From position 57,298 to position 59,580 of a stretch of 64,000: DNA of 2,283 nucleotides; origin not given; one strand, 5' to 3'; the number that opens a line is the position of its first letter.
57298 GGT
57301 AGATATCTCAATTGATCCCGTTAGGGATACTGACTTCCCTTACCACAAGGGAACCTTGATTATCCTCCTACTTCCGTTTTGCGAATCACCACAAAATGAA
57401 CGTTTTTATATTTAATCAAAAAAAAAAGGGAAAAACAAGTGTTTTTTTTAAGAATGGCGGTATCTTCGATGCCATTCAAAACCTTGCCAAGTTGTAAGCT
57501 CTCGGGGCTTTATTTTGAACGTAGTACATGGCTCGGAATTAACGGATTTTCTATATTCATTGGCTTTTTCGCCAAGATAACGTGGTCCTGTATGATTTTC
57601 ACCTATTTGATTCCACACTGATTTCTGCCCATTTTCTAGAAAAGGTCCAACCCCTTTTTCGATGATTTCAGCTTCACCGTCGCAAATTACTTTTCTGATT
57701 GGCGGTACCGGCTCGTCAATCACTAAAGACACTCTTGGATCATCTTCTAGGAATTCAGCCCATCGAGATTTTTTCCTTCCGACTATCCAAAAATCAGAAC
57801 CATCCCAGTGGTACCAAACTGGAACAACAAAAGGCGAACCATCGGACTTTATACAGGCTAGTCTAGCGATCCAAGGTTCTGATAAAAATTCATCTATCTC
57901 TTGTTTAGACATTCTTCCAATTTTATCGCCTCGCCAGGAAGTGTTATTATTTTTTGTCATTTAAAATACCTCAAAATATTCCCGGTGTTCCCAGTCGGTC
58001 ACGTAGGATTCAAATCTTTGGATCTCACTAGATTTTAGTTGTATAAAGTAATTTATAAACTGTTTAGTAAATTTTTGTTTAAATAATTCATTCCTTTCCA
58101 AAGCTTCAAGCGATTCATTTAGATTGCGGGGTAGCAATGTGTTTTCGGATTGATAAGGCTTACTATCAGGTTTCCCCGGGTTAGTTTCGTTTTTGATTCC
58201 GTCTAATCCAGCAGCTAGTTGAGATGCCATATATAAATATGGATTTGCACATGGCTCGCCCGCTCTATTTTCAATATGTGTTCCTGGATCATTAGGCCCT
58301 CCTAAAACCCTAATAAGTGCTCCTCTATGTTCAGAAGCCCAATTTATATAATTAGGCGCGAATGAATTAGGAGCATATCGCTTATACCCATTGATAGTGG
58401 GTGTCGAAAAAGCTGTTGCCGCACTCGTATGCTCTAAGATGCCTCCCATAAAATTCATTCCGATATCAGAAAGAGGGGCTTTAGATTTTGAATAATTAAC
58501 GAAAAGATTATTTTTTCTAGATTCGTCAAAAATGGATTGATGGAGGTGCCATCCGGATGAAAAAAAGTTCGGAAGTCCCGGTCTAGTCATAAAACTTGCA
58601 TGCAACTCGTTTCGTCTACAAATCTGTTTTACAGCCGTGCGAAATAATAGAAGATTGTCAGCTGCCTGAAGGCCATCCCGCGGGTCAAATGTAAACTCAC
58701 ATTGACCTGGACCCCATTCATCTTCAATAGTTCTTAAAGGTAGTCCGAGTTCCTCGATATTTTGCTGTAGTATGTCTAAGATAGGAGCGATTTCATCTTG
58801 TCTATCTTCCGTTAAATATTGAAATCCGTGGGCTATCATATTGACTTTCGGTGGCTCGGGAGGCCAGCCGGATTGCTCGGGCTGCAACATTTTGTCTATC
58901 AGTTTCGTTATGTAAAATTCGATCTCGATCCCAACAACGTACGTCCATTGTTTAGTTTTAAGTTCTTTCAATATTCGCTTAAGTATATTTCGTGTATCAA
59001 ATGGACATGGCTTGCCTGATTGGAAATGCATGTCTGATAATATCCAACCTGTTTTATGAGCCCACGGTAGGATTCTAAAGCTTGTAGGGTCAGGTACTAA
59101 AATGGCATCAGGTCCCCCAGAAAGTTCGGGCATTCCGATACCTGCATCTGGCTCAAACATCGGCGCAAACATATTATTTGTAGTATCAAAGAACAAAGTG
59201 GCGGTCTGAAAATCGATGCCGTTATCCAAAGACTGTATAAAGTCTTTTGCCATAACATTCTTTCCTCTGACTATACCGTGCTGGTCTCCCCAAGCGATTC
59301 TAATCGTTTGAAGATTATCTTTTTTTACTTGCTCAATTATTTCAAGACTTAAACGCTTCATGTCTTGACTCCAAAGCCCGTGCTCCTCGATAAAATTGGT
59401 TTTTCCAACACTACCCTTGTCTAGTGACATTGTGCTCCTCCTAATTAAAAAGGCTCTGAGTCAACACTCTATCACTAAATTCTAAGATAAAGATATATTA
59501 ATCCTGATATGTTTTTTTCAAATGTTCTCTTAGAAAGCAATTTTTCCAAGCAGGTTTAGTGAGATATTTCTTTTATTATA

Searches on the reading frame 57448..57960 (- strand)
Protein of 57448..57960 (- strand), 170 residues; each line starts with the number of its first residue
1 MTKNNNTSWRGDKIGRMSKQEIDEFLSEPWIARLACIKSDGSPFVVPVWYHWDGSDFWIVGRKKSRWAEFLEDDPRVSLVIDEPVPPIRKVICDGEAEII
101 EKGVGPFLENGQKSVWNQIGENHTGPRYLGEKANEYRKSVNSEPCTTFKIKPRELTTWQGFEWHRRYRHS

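Call 74: search_protein_families(library=ncbifam, proteins=[window:57448-57960:-], max_evalue=1e-10)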
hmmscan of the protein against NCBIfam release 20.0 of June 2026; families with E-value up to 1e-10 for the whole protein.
window:57448-57960:- (170 aa): 1 family
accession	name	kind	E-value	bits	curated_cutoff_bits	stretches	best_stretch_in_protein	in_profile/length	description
TIGR03618.1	Rv1155_F420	subfamily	1.6e-14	54.2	79.05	1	24-154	3-124/127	TIGR03618 family F420-dependent PPOX class oxidoreductase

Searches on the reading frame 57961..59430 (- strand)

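Call 72: search_protein_families(library=pfam, proteins=[window:57961-59430:-], max_evalue=0.00001)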
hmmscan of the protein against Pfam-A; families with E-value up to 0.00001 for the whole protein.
window:57961-59430:- (489 aa): 1 family
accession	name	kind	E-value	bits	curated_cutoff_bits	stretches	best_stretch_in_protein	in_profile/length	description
PF00120.29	Gln-synt_C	-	1.6e-86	290.9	24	1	145-485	3-344/344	Glutamine synthetase, catalytic domain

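Call 74: search_protein_families(library=ncbifam, proteins=[window:57961-59430:-], max_evalue=1e-10)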
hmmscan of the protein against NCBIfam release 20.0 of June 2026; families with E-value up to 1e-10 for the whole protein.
window:57961-59430:- (489 aa): 4 families
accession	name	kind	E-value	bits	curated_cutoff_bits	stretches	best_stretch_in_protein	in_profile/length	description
TIGR03105.1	gln_synth_III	equivalog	6.3e-73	245.7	469.6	1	100-486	52-434/435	type III glutamate--ammonia ligase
TIGR00653.1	GlnA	equivalog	1.5e-72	244.8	429.15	1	108-486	62-461/462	type I glutamate--ammonia ligase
NF045547.1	GGputSyn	equivalog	1.4e-71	241.5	650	1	30-481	4-438/438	gamma-glutamylputrescine synthetase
NF007006.0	PRK09469.1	equivalog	1.2e-31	109.8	845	1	242-486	218-467/469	glutamate--ammonia ligase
